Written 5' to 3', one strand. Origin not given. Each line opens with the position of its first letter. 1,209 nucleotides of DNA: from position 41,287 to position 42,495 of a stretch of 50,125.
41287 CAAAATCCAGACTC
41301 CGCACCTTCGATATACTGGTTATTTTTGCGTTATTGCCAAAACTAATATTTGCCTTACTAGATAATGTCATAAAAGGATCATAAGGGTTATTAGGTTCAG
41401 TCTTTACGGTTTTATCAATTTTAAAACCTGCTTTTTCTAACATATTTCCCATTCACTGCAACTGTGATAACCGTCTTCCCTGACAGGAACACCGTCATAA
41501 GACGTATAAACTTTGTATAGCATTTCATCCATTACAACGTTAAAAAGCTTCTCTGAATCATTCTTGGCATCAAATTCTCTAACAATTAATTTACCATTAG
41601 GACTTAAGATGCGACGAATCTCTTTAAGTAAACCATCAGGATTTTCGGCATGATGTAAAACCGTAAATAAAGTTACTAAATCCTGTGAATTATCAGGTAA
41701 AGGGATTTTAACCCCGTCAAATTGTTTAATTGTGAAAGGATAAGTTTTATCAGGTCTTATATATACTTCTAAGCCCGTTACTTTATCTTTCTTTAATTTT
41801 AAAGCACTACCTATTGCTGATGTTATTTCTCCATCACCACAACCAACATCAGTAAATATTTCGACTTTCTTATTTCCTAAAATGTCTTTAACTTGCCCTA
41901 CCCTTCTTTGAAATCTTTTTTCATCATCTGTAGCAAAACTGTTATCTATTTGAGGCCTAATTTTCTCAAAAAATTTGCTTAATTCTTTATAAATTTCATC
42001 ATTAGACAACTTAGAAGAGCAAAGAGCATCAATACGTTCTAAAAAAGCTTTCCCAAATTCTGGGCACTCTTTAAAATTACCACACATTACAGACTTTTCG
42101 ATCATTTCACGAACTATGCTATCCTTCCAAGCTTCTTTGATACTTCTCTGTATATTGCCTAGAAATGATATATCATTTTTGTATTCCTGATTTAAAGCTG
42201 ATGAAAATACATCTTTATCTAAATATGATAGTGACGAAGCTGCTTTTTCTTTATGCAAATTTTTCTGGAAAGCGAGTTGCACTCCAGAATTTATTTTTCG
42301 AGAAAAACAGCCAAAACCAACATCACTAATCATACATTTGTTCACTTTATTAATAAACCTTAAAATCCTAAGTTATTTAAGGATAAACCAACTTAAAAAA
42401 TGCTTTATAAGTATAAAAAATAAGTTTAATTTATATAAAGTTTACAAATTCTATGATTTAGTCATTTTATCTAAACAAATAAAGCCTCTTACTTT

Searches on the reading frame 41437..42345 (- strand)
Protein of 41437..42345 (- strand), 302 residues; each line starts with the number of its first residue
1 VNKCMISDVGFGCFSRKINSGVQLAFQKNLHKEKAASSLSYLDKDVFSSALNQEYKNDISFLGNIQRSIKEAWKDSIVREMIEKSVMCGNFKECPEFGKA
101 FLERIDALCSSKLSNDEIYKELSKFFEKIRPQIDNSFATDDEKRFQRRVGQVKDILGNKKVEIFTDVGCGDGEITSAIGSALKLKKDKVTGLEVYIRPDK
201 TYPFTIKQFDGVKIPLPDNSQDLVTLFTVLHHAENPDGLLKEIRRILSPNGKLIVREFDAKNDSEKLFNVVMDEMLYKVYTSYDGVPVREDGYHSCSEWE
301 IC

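Call 64: search_protein_families(library=pfam, proteins=[window:41437-42345:-], max_evalue=0.01)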
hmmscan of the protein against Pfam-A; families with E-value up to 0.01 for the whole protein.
window:41437-42345:- (302 aa): 9 families
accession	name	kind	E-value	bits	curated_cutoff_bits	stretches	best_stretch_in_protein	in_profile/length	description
PF08241.18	Methyltransf_11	-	3.9e-15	56.7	21.2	1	166-255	2-95/95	Methyltransferase domain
PF13489.12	Methyltransf_23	-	1e-11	45.3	27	1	158-268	20-129/164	Methyltransferase domain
PF08242.18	Methyltransf_12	-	2.4e-10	41.4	30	1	166-253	2-98/98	Methyltransferase domain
PF13847.12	Methyltransf_31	-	6.6e-10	39.3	27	1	210-264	62-126/145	Methyltransferase domain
PF13649.12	Methyltransf_25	-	3.2e-09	37.8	27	1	166-251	3-97/97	Methyltransferase domain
PF05148.21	Methyltransf_8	-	1.7e-07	31.8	27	1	157-279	69-180/219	Hypothetical methyltransferase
PF01209.24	Ubie_methyltran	-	5.4e-06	26.4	20.1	1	146-260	35-156/233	ubiE/COQ5 methyltransferase family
PF05219.18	DREV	-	0.0006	19.5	26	1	159-255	93-186/265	DREV methyltransferase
PF00891.24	Methyltransf_2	-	0.0015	18.4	22.3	1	160-268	62-177/210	O-methyltransferase domain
